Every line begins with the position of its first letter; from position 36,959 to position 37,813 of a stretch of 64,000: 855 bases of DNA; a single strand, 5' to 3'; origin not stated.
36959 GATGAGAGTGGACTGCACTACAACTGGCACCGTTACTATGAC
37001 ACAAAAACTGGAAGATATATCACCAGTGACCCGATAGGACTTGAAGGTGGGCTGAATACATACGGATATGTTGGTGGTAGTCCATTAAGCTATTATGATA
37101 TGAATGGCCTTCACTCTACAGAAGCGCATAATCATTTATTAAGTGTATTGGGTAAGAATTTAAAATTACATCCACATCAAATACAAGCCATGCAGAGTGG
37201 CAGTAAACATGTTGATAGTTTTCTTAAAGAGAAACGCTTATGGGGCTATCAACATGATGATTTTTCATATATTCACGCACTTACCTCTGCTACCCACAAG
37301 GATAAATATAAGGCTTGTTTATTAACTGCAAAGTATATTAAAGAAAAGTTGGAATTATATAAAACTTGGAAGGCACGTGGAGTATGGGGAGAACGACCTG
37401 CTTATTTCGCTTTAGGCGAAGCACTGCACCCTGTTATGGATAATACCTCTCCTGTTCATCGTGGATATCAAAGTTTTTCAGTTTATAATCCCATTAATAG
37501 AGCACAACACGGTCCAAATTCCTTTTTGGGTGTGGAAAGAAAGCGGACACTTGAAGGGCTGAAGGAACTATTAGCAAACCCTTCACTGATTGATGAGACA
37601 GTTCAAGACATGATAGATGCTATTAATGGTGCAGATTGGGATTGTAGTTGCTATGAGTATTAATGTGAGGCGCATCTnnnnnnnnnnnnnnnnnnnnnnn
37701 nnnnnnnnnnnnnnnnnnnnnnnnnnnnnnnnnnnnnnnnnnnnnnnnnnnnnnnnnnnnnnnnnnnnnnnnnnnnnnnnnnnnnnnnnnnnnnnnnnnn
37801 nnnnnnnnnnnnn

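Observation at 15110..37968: Split-RHS toxin modules: secreted YD/LamG 'A' proteins paired with short RHS-core/toxin 'B' proteins and immunity genes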

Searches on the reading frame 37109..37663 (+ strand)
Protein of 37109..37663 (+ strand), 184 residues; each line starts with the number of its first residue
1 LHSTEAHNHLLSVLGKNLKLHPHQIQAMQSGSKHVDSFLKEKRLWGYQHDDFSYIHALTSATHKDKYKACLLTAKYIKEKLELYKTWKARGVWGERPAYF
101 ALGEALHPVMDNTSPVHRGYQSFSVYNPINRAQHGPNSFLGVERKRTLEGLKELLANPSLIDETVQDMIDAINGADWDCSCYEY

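Call 35: search_protein_families(library=pfam, proteins=[window:37109-37663:+], max_evalue=1)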
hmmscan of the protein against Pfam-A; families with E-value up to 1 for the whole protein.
window:37109-37663:+ (184 aa): 0 families

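Call 36: search_solved_structures(query=window:37109-37663:+, max_evalue=10)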
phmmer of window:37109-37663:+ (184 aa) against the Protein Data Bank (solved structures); distinct sequences matched with E-value up to 10: 0.

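Call 74: find_homologous_proteins(query=window:37109-37663:+, max_evalue=0.001)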
Query window:37109-37663:+: 51 candidates shared short words with the query, none scored E <= 0.001.

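Call 115: search_protein_representatives(protein=window:37109-37663:+)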
Query: 184 residues. Proteins with E-value up to 0.001 (for the whole library): 174; up to 1e-10: 22; up to 1e-30: 1. The best 150 are listed.
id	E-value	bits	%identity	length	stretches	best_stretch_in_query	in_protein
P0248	5.7e-32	127.7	41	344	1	1-181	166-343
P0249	4.2e-30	121.6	44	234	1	2-181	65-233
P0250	1.4e-28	116.7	43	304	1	3-182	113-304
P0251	7.4e-25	104.5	41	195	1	2-182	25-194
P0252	4.0e-22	95.6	36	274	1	2-183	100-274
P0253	8.9e-22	94.5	45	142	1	31-182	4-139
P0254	2.3e-18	83.3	57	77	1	105-183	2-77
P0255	3.2e-18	82.9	43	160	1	44-181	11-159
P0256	8.5e-18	81.5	39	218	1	3-175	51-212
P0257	9.0e-18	81.4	40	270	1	3-181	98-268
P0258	2.8e-15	73.3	38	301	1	2-181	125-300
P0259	5.7e-14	69.0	39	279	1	2-183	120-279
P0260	8.6e-14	68.4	41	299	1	3-174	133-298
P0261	2.8e-13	66.8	39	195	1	2-179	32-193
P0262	1.6e-12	64.3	40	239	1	2-124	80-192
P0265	7.7e-12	62.1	37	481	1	2-183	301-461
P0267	5.3e-11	59.3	39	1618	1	2-126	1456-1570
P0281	2.8e-09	53.7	32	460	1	2-181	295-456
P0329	1.1e-06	45.2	34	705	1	3-124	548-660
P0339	6.4e-06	42.8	38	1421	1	2-136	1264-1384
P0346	1.3e-05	41.8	38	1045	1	47-130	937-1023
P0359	3.1e-05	40.5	38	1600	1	2-139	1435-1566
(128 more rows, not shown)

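Call 116: search_protein_families(library=pfam, proteins=[P0248, P0250, P0252, P0265, P0267, P0339, P0359, P0346, P0329, P0281], max_evalue=0.001)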
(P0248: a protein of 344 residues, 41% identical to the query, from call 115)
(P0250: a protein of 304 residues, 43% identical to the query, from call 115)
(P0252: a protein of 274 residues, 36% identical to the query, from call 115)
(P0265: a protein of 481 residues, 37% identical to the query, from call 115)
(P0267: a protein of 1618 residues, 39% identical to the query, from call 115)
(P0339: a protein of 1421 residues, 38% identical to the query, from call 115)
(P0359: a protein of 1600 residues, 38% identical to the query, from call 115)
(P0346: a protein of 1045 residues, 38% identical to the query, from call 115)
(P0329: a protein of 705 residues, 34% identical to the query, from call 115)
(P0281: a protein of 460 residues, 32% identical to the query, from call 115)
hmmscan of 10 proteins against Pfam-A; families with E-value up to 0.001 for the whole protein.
P0248 (344 aa): 3 families
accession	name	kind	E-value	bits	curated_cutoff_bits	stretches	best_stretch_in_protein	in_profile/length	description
PF03527.20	RHS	-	1.8e-09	37.7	27.9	1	64-99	2-37/38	RHS protein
PF05593.20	RHS_repeat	-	0.0003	21.5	22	0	19-42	14-37/38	RHS Repeat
PF25023.1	TEN_YD-shell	-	0.00054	18.6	50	1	2-139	722-866/909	Teneurin YD-shell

P0250 (304 aa): 2 families
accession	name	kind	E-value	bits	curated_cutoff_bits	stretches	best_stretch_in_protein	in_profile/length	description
PF03527.20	RHS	-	7.9e-14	51.7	27.9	1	8-41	2-35/38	RHS protein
PF25023.1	TEN_YD-shell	-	0.00031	19.4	50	1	3-103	786-891/909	Teneurin YD-shell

P0252 (274 aa): 0 families

P0265 (481 aa): 2 families
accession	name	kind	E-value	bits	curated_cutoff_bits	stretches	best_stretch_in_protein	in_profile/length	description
PF25023.1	TEN_YD-shell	-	1.3e-20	73.5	50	1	10-294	604-893/909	Teneurin YD-shell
PF05593.20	RHS_repeat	-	5.2e-11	43.1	22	1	85-116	1-33/38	RHS Repeat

P0267 (1618 aa): 2 families
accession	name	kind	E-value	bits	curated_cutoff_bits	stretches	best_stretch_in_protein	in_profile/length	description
PF05593.20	RHS_repeat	-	1.8e-49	165.7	22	7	849-885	1-37/38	RHS Repeat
PF03412.21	Peptidase_C39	-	1e-06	29.1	22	1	182-296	13-128/133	Peptidase C39 family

P0339 (1421 aa): 3 families
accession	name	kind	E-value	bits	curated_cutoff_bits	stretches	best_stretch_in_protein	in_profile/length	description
PF05593.20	RHS_repeat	-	1.2e-77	255.5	22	11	716-753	1-38/38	RHS Repeat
PF03527.20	RHS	-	3.4e-12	46.5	27.9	1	1160-1193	2-35/38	RHS protein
PF23414.1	Beta-prop_EML_2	-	0.00037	20.4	90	0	648-780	24-154/266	Echinoderm microtubule-associated protein second beta-propeller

P0359 (1600 aa): 3 families
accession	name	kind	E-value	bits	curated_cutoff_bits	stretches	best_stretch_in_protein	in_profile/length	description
PF05593.20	RHS_repeat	-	5.3e-60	199.2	22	8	903-939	1-37/38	RHS Repeat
PF03527.20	RHS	-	1.4e-06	28.5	27.9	1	1325-1359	1-35/38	RHS protein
PF25174.1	Beta-prop_THOC3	-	0.00087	18.8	305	0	723-839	68-183/272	THOC3 beta-propeller domain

P0346 (1045 aa): 1 family
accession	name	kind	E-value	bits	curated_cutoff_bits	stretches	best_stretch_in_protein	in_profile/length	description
PF05593.20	RHS_repeat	-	4.9e-36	122.8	22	2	62-86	10-34/38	RHS Repeat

P0329 (705 aa): 7 families
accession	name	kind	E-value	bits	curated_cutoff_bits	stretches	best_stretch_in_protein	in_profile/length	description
PF00041.27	fn3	-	7.6e-34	116.2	25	4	237-329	1-83/84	Fibronectin type III domain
PF25788.1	Ig_Rha78A_N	-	7.7e-14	52.3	27.4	0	247-332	15-102/105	Rha78A-like, N-terminal immunoglobulin domain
PF16656.11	Pur_ac_phosph_N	-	6.6e-07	30.2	30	0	46-119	7-84/93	Purple acid Phosphatase, N-terminal domain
PF25059.1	FN3_DSCAM-DSCAML_C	-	8.3e-07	29.7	39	0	58-135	12-89/89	DSCAM/DSCAML C-terminal Fn3-like domain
PF00882.24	Zn_dep_PLPC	-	0.00011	22.6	26.8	1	571-669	25-115/167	Zinc dependent phospholipase C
PF03527.20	RHS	-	0.00013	22.1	27.9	1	437-463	1-27/38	RHS protein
PF24489.1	Ig_J_second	-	0.00025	21.5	27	0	90-125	56-91/105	Tip attachment protein J second Ig-like domain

P0281 (460 aa): 3 families
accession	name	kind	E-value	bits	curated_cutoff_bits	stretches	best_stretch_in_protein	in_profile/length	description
PF03527.20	RHS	-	1.4e-12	47.6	27.9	1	193-225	4-36/38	RHS protein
PF05593.20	RHS_repeat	-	3.9e-12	46.7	22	1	7-41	1-36/38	RHS Repeat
PF25023.1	TEN_YD-shell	-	9.4e-05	21.1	50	1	46-267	647-866/909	Teneurin YD-shell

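Call 118: search_solved_structures(query=A6, max_evalue=1, show_alignments=1)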
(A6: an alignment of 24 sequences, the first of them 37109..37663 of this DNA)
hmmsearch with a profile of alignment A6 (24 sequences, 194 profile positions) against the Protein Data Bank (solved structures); distinct sequences matched with E-value up to 1: 4.
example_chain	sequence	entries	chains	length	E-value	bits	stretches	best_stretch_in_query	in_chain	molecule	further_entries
1v5y_A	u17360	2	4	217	0.4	13.9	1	84-130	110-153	Major NAD(P)H-flavin oxidoreductase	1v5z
1vfr_A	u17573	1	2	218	0.4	13.9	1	84-130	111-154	NAD(P)H:FMN OXIDOREDUCTASE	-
8qjc_A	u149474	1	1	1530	0.7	13.1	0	4-34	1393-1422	T6SS-associated Rhs core and toxin domain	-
6u08_A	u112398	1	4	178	0.82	12.9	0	3-34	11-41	Double-stranded DNA-specific cytidine deaminase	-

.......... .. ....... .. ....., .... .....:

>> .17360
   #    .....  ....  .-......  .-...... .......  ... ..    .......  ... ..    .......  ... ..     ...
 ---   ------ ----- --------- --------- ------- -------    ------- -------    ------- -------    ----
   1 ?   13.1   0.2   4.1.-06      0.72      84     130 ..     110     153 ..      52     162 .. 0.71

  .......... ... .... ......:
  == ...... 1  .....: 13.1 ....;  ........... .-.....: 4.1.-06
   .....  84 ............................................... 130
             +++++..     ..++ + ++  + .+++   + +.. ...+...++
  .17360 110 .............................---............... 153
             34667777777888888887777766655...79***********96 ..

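Call 119: search_protein_families(library=pfam, alignment_id=A6, max_evalue=0.1)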
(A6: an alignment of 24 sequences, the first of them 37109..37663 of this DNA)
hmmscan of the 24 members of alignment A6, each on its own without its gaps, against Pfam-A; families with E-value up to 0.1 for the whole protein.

A. member 1, window:37109-37663:+ (184 aa): 0 families

B. families by the number of members that match (of 24 scanned): 5 families
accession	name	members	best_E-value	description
PF00882.24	Zn_dep_PLPC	3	0.00047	Zinc dependent phospholipase C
PF03527.20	RHS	1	1.3e-05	RHS protein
PF05775.19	AfaD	1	0.016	Enterobacteria AfaD invasin protein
PF16772.10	TERF2_RBM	1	0.065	Telomeric repeat-binding factor 2 Rap1-binding motif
PF13813.11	MBOAT_2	1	0.087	Membrane bound O-acyl transferase family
